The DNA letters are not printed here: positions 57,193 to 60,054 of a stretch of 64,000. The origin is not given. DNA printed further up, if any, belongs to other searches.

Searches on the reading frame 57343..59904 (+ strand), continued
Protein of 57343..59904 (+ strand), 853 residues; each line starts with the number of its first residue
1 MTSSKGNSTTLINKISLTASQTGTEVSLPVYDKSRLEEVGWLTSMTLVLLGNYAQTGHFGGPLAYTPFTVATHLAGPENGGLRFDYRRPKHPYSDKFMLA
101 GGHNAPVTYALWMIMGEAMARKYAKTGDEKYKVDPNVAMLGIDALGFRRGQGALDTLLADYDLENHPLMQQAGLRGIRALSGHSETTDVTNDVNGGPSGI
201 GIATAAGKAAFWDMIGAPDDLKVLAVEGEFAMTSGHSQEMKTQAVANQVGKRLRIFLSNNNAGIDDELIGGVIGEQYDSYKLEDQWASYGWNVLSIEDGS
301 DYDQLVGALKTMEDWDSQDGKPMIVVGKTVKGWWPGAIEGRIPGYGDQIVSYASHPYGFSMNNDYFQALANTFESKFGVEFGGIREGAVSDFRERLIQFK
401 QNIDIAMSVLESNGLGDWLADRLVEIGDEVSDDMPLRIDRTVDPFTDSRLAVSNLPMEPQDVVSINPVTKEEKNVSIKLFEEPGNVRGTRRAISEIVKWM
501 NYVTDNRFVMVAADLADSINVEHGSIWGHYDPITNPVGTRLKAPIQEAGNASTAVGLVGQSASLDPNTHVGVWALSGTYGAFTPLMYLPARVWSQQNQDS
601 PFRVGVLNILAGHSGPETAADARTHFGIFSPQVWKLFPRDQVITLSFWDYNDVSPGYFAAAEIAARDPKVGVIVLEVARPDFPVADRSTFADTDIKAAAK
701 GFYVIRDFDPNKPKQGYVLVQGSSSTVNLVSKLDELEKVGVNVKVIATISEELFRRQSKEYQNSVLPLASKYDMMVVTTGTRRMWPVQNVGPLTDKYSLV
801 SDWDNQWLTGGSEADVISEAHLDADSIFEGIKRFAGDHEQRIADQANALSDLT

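Call 37: search_solved_structures(query=A1, max_evalue=0.001, show_alignments=2)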
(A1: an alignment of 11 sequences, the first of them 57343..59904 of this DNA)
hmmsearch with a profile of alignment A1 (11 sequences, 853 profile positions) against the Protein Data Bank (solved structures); distinct sequences matched with E-value up to 0.001: 42.
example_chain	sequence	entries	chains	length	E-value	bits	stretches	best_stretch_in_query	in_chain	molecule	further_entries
3hyl_A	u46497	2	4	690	4e-26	94.3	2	182-347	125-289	Transketolase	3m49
8r3p_A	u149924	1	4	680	1e-22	83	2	182-341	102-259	Transketolase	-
8cip_A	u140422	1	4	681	3.3e-22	81.3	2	182-335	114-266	Transketolase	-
3uk1_A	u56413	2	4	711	9.8e-22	79.8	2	182-337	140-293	Transketolase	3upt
5vrb_A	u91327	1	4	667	5.5e-21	77.3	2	182-346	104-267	Transketolase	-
4xeu_A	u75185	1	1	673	1.3e-20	76.1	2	182-341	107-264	Transketolase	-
1itz_A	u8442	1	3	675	1.5e-20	75.8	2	671-769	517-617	Transketolase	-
9tme_A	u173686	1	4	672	1.6e-20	75.7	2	182-346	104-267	transketolase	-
8ci0_AAA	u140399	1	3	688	1.7e-20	75.7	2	671-769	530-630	Transketolase, chloroplastic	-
8r3q_B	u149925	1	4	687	1.7e-20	75.6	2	182-346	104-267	transketolase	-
8r3o_A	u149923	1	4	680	3.1e-20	74.8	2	191-340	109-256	Transketolase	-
8qmf_A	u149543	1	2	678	5.2e-20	74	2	191-340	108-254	Transketolase 2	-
1qgd_A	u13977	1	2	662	5.3e-20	74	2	181-336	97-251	PROTEIN (TRANSKETOLASE)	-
2r5n_A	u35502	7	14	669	8.4e-20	73.4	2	181-336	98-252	Transketolase 1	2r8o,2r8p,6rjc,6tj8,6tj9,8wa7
5nd6_A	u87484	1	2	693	9.2e-20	73.2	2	694-769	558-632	Transketolase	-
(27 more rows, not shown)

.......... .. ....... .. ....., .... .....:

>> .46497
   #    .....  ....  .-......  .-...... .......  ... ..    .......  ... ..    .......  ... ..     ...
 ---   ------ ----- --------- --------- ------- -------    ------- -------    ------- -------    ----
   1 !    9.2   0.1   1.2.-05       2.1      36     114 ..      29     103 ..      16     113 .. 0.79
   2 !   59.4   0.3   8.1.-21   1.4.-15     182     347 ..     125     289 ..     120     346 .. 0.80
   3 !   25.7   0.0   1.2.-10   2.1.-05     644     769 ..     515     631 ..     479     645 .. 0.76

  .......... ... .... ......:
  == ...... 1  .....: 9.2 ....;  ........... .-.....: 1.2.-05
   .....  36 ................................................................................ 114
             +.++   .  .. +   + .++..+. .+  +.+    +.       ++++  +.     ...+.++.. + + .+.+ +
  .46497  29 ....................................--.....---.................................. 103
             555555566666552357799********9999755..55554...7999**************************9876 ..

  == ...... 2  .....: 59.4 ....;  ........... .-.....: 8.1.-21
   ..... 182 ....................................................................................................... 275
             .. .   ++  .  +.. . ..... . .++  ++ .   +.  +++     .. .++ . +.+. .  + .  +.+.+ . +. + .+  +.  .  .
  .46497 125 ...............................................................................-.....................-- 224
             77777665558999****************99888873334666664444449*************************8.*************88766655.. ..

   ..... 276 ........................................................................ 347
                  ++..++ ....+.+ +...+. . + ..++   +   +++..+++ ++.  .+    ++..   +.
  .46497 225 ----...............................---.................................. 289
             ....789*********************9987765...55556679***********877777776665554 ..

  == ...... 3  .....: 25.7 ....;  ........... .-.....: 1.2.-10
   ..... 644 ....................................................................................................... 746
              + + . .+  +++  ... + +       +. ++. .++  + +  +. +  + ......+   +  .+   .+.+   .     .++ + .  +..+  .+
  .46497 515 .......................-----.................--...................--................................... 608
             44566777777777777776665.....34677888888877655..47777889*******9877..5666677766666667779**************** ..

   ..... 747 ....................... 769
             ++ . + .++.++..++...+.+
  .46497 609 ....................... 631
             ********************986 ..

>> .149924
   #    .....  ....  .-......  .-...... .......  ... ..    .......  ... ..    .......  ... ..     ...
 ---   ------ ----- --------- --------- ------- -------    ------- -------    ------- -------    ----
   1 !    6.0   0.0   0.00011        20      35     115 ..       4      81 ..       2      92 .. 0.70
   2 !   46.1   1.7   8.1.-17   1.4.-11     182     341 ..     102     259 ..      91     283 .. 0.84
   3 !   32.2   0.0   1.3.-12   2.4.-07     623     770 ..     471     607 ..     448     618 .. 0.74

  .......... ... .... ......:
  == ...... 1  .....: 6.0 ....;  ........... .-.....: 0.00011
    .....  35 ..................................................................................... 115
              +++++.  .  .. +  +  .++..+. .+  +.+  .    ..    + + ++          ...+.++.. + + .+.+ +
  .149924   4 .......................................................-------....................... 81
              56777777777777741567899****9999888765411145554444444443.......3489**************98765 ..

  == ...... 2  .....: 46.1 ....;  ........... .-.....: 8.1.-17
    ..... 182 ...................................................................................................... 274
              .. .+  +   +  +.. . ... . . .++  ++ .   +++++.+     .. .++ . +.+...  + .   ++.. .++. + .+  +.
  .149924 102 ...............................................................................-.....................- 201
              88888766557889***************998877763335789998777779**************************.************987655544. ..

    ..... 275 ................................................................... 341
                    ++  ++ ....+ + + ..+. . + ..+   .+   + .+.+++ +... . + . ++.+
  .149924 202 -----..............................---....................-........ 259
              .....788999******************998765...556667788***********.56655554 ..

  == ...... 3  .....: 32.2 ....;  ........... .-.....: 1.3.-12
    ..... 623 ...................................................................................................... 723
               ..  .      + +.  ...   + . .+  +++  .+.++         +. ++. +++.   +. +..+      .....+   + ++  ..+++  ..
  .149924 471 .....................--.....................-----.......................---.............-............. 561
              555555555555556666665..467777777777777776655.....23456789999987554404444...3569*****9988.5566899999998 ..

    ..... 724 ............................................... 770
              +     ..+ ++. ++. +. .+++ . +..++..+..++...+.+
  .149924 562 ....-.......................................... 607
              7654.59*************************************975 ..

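Call 58: predict_structure(alignment_id=A1)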
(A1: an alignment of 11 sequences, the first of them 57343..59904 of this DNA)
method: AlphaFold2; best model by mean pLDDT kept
length: 853 residues; sequences in the alignment: 11
mean_pLDDT: 67.5   pTM: 0.60
mean pLDDT of the five models: 67.5, 66.1, 62.3, 54.5, 52.3
residues with pLDDT >= 90: 117; 70-90: 311; 50-70: 228; < 50: 197
segments of 3 or more residues with pLDDT < 50: 1-26, 177-202, 231-235, 264-279, 483-486, 488-490, 511-559, 575-597, 599-608, 610-633, 803-811
pLDDT, mean of each block of 10 residues (from residue 1): 31 29 49 91 88 64 83 90 82 72 71 89 92 75 67 78 86 59 40 37 58 69 71 49 59 77 45 40 68 82 88 76 81 83 82 57 81 91 73 84 91 92 91 60 64 69 59 59 49 57 56 36 28 37 34 42 55 48 42 44 46 37 38 54 75 78 72 62 68 85 92 92 81 91 93 89 88 81 68 80 48 60 89 92 78 55
secondary structure, 60 per line:
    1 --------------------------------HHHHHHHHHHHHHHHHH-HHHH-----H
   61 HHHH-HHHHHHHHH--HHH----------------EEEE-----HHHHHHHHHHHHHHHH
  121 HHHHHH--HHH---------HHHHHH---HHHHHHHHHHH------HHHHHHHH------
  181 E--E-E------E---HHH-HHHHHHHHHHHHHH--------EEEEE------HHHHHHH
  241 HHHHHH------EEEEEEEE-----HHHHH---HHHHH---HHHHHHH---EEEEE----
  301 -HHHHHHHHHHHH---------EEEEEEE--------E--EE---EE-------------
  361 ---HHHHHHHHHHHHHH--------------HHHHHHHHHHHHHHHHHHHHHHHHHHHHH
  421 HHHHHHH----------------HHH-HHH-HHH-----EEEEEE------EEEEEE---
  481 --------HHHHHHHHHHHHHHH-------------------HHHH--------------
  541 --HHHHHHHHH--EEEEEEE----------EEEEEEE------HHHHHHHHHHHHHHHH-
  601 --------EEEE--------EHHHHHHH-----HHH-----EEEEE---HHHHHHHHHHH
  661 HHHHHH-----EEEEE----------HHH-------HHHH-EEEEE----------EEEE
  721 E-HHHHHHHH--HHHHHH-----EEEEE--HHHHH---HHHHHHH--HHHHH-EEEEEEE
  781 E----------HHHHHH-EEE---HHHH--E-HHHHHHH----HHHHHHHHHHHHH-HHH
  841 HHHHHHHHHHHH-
elements in order (helices of 4 or more, strands of 3 or more residues): H33-49 H51-54 H60-64 H66-74 E96-99 H105-126 H141-146 H150-160 H167-174 H201-214 E223-227 H234-246 E253-260 H266-270 H274-278 H282-288 E292-296 H302-313 E323-329 H364-377 H392-427 E460-465 E472-477 H489-503 H523-526 H543-551 E554-560 E571-577 H584-599 E609-612 H622-628 E642-646 H650-666 E672-676 H697-700 E702-706 E717-721 H723-730 H733-738 E744-748 H751-755 H759-765 H768-772 E774-781 H792-797 E799-801 H805-808 H813-819 H824-836 H838-852

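Call 60: find_encoding_contigs(protein=P0077, flank=10000, max_places=3)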
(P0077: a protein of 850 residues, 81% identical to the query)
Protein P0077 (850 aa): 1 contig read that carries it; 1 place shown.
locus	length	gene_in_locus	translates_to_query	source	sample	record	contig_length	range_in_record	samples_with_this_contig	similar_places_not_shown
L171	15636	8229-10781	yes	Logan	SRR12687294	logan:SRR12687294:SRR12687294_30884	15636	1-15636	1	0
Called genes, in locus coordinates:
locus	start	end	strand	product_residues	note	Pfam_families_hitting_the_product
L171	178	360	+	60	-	-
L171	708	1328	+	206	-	PF09335:VTT_dom (weak)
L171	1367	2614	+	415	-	PF13439:Glyco_transf_4, PF13579:Glyco_trans_4_4, PF20706:GT4-conflict (weak), PF00534:Glycos_transf_1, PF13692:Glyco_trans_1_4, PF13524:Glyco_trans_1_2 (weak)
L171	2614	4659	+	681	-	PF02897:Peptidase_S9_N, PF02129:Peptidase_S15 (faint), PF00326:Peptidase_S9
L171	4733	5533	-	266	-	PF04909:Amidohydro_2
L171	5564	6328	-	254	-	-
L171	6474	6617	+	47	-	PF18930:DUF5679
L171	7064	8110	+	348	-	PF00266:Aminotran_5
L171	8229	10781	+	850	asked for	PF00456:Transketolase_N (weak), PF22613:Transketolase_C_1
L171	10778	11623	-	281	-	PF00296:Bac_luciferase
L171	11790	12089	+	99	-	-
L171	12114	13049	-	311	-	PF09296:NUDIX-like, PF09297:Zn_ribbon_NUD, PF00293:NUDIX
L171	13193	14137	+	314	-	PF00676:E1_dh, PF02775:TPP_enzyme_C (faint)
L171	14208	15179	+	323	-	PF02779:Transket_pyr, PF02780:Transketolase_C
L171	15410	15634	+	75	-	?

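Call 61: find_encoding_contigs(protein=P0003, flank=10000, max_places=3)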
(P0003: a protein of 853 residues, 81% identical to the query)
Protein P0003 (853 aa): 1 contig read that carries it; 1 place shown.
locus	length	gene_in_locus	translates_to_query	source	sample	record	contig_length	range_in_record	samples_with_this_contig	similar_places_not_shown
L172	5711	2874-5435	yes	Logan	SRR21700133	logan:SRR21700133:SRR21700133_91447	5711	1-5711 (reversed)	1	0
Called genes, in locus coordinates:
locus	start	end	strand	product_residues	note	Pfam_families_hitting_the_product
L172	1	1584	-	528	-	?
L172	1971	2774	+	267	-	PF00561:Abhydrolase_1, PF12146:Hydrolase_4, PF12697:Abhydrolase_6, PF00975:Thioesterase (weak)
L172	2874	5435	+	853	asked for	PF00456:Transketolase_N, PF22613:Transketolase_C_1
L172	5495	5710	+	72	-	?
